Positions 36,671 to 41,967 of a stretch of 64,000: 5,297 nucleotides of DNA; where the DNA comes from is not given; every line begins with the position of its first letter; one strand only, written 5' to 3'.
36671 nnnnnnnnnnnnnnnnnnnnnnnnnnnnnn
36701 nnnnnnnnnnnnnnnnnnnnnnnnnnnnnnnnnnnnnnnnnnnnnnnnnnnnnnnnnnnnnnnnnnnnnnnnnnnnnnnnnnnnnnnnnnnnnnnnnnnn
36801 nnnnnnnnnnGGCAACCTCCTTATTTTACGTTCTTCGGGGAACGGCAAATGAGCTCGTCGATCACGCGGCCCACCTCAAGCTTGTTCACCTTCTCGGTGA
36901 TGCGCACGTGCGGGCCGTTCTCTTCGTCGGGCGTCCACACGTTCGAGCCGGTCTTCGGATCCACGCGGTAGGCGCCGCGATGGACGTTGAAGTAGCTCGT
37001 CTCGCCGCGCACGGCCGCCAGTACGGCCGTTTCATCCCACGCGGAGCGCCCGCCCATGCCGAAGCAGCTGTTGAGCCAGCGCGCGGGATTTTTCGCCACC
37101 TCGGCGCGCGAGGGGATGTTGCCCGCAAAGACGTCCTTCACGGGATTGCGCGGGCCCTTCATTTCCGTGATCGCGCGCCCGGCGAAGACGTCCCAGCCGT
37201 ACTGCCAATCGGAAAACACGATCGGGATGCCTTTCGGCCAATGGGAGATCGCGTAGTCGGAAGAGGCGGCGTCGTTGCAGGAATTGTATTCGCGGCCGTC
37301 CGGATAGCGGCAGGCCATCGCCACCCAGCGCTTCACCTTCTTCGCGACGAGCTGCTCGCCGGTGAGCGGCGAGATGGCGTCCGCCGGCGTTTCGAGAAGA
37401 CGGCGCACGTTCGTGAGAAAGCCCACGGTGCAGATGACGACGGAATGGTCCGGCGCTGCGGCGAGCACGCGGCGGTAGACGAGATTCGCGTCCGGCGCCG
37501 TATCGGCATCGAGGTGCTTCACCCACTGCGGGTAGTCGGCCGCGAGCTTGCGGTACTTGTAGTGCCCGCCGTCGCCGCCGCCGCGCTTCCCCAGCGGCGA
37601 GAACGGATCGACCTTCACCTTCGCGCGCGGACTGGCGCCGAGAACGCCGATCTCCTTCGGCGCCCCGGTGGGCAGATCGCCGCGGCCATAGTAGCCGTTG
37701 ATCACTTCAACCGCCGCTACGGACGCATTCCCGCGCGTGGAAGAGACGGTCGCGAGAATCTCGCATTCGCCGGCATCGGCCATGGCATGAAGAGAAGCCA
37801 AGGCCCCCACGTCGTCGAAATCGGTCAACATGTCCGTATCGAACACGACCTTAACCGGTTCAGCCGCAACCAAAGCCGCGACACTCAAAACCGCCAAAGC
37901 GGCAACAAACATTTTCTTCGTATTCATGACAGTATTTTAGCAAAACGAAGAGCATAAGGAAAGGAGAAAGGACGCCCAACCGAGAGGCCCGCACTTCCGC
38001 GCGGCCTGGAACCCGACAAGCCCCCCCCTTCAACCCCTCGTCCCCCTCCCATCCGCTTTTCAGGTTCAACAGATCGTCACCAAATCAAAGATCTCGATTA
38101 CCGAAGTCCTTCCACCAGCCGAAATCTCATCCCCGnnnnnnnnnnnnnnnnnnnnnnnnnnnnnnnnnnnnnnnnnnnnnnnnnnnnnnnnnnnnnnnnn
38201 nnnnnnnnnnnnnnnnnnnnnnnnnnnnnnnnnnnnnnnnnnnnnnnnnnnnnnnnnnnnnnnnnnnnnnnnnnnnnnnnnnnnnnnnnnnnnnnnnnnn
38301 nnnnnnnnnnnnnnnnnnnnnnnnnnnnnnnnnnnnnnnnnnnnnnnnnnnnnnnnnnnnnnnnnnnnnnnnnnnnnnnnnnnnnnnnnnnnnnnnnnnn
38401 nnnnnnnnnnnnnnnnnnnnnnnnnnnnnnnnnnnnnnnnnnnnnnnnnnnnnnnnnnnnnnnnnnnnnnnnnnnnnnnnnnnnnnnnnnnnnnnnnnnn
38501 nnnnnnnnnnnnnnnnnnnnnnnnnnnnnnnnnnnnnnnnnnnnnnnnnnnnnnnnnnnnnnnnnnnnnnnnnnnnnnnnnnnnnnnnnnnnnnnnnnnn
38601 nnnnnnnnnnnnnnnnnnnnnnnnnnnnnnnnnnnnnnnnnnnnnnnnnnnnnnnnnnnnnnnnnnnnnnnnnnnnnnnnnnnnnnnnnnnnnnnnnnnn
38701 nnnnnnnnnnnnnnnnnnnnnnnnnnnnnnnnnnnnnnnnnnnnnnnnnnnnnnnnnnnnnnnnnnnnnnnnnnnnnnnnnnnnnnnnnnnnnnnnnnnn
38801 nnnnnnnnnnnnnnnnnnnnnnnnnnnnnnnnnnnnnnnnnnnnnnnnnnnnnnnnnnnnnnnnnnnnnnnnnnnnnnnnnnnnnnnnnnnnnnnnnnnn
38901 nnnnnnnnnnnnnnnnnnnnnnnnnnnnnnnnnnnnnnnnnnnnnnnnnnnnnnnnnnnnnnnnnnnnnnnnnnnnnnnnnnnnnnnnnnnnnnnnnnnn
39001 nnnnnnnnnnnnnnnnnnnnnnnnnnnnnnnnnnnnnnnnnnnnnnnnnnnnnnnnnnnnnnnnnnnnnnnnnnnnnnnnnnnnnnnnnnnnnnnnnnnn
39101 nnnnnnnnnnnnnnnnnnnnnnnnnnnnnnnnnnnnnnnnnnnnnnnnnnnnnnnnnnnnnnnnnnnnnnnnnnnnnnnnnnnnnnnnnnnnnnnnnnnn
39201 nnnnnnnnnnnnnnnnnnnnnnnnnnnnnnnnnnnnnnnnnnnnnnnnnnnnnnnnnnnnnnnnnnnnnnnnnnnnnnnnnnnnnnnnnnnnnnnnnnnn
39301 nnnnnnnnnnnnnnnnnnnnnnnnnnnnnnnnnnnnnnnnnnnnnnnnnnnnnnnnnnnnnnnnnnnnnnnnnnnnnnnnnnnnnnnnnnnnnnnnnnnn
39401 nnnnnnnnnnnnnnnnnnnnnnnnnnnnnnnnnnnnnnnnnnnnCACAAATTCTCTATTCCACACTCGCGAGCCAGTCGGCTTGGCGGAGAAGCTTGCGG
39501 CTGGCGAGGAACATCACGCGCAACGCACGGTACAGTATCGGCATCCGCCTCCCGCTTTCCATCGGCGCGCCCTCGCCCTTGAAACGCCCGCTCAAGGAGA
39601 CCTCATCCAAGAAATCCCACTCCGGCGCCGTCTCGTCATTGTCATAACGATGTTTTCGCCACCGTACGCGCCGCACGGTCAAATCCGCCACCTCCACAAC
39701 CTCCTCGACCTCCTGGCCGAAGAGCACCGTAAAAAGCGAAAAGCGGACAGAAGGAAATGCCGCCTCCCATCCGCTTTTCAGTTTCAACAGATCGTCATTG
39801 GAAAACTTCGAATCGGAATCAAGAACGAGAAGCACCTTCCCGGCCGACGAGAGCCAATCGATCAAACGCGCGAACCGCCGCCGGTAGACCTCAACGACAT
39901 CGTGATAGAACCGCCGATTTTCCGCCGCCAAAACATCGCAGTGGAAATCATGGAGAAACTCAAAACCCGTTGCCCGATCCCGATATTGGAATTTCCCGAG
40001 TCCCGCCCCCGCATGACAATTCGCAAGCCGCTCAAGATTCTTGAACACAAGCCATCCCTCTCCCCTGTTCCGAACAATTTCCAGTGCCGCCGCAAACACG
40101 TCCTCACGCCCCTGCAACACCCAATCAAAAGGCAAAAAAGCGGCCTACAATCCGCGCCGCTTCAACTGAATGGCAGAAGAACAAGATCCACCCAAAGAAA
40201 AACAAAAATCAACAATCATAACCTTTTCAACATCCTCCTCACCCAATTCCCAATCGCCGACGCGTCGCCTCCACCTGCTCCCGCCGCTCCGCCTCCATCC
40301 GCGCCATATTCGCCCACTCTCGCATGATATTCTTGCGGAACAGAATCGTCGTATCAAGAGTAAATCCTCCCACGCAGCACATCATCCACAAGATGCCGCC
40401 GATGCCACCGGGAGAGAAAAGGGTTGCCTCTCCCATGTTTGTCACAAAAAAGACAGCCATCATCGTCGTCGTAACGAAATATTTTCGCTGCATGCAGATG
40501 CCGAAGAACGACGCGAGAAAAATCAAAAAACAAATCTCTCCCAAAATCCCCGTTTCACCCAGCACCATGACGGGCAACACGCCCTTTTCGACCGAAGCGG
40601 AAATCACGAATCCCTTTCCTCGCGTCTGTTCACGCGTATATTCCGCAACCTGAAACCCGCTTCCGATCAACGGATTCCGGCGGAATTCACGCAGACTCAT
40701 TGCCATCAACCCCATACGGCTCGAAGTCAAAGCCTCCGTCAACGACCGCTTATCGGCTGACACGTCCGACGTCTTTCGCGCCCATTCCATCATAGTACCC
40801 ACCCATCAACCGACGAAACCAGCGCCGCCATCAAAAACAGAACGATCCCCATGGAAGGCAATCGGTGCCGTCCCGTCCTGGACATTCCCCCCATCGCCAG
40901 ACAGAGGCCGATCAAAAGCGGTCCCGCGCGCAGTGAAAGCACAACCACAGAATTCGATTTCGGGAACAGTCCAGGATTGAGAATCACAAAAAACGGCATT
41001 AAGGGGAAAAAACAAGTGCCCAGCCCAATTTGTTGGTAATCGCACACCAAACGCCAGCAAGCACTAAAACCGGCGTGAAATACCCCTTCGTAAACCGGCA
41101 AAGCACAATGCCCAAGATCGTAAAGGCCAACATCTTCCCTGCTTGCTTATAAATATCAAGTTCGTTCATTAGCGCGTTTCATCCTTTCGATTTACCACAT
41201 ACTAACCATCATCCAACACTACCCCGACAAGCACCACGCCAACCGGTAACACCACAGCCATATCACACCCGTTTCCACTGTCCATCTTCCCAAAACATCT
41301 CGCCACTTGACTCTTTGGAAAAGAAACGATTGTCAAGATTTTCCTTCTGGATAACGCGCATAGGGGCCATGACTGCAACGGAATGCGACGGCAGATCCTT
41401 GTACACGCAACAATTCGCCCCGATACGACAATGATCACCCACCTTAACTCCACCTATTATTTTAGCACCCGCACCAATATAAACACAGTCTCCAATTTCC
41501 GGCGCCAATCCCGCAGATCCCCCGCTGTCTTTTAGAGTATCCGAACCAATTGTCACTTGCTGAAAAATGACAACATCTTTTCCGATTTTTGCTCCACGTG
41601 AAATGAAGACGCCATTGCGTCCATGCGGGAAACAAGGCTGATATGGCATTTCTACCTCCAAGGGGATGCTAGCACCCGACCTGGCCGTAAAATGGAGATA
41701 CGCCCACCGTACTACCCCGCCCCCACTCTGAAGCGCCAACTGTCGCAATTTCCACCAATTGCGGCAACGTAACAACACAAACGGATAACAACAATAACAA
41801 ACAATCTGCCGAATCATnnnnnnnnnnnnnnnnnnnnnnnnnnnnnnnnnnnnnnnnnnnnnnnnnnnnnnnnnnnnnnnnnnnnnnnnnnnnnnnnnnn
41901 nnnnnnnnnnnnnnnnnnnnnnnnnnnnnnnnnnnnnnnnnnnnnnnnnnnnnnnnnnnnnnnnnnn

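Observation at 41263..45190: Opine-synthase / ATP-grasp / CapK-ligase / acyltransferase cassette: predicted carboxyethyl-amino-acid decoration of a surface glycan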

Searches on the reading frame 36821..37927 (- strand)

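Call 30: search_protein_families(library=pfam, proteins=[window:36821-37927:-], max_evalue=0.0001)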
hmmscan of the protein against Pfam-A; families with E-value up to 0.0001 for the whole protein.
window:36821-37927:- (368 aa): 1 family
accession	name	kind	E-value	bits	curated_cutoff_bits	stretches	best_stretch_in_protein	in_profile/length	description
PF01156.24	IU_nuc_hydro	-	1e-09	38.9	34.2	1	27-349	1-292/297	Inosine-uridine preferring nucleoside hydrolase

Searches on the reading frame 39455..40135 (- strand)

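Call 4: search_protein_families(library=pfam, proteins=[window:39455-40135:-], max_evalue=0.01)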
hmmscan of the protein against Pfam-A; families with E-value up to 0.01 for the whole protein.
window:39455-40135:- (226 aa): 1 family
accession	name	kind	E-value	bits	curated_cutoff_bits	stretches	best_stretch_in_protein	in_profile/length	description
PF08795.16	DUF1796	-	0.0054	17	23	0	2-137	27-161/166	Putative papain-like cysteine peptidase (DUF1796)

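Call 5: search_protein_families(library=ncbifam, proteins=[window:39455-40135:-], max_evalue=0.01)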
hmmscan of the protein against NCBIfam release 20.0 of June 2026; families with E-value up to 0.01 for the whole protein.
window:39455-40135:- (226 aa): 0 families

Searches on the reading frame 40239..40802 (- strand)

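Call 4: search_protein_families(library=pfam, proteins=[window:40239-40802:-], max_evalue=0.01)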
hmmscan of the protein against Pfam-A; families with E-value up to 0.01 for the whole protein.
window:40239-40802:- (187 aa): 1 family
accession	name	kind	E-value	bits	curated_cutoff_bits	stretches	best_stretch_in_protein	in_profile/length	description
PF04932.20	Wzy_C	-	0.0011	19.3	31.7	1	4-93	63-149/149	O-Antigen ligase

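Call 5: search_protein_families(library=ncbifam, proteins=[window:40239-40802:-], max_evalue=0.01)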
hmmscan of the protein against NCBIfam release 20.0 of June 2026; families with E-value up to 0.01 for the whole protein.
window:40239-40802:- (187 aa): 1 family
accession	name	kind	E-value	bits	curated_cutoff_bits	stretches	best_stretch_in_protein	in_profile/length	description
NF058641.1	TfpM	equivalog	0.00012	21.3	600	1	15-123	233-334/421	O-linking oligosaccharyltransferase TfpM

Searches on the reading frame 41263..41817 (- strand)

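Call 4: search_protein_families(library=pfam, proteins=[window:41263-41817:-], max_evalue=0.01)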
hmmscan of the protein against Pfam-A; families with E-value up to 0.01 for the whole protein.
window:41263-41817:- (184 aa): 3 families
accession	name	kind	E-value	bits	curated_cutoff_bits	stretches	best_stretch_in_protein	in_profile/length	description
PF00132.30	Hexapep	-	1.9e-12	46.7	27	1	106-138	2-34/36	Bacterial transferase hexapeptide (six repeats)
PF14602.12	Hexapep_2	-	0.00036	20.6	27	1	108-139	4-33/34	Hexapeptide repeat of succinyl-transferase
PF25084.1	LbH_EIF2B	-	0.0013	19.2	54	0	108-139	24-54/105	EIF2B subunit epsilon LbH domain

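Call 5: search_protein_families(library=ncbifam, proteins=[window:41263-41817:-], max_evalue=0.01)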
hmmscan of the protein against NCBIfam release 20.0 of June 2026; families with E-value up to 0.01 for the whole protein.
window:41263-41817:- (184 aa): 40 families (the best 25 are shown)
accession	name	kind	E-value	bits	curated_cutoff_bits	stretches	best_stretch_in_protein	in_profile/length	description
NF041874.1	EPS_EpsC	equivalog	2.2e-24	86.1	150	1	37-159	50-167/168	serine O-acetyltransferase EpsC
TIGR01172.1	cysE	equivalog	2.6e-18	66.6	210.65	1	65-152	78-160/162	serine O-acetyltransferase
NF008349.0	PRK11132.1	equivalog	1.6e-16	60.2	397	1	68-163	160-251/273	serine O-acetyltransferase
TIGR03570.1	NeuD_NnaD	subfamily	4.1e-12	46.1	160.8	1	69-153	111-201/202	NeuD/PglB/VioB family sugar acetyltransferase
NF007240.0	PRK09677.1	equivalog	2.5e-10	40.1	243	1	107-164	132-189/192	putative lipopolysaccharide biosynthesis O-acetyl transferase WbbJ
NF058585.1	HptprglPActTf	PfamEq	1.1e-09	38.1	300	1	107-161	108-162/172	heptaprenylglyceryl phosphate O-acetyltransferase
NF007076.0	PRK09527.1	equivalog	1.4e-09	37.7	347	1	94-166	120-193/203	galactoside O-acetyltransferase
NF000311.1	Vat_ABCDEFH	equivalog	1.8e-08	34.2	300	1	107-159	112-164/201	Vat family streptogramin A O-acetyltransferase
NF002060.0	PRK00892.1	subfamily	6.9e-08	32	207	1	72-153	230-312/345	UDP-3-O-(3-hydroxymyristoyl)glucosamine N-acyltransferase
NF007564.0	PRK10191.1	equivalog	7.8e-08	31.9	196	1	68-155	76-158/162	colanic acid biosynthesis acetyltransferase WcaB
TIGR03308.1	phn_thr-fam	hypoth_equivalog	1.1e-07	31.9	201.65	1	107-158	110-161/204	phosphonate metabolim protein, transferase hexapeptide repeat family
TIGR04016.1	WcaB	equivalog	2.5e-07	30.4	194.65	1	69-155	61-142/146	colanic acid biosynthesis acetyltransferase WcaB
TIGR03532.1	DapD_Ac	equivalog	3.2e-07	30.2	231.75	1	105-159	160-214/231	2,3,4,5-tetrahydropyridine-2,6-dicarboxylate N-acetyltransferase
NF010935.0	PRK14355.1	equivalog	7.6e-07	28.1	718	1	108-155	400-447/459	bifunctional UDP-N-acetylglucosamine diphosphorylase/glucosamine-1-phosphate N-acetyltransferase GlmU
NF038307.1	EPS_acetyl_HpsU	equivalog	7.8e-07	28.9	305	1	76-155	92-174/178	hormogonium polysaccharide biosynthesis acetyltransferase HpsU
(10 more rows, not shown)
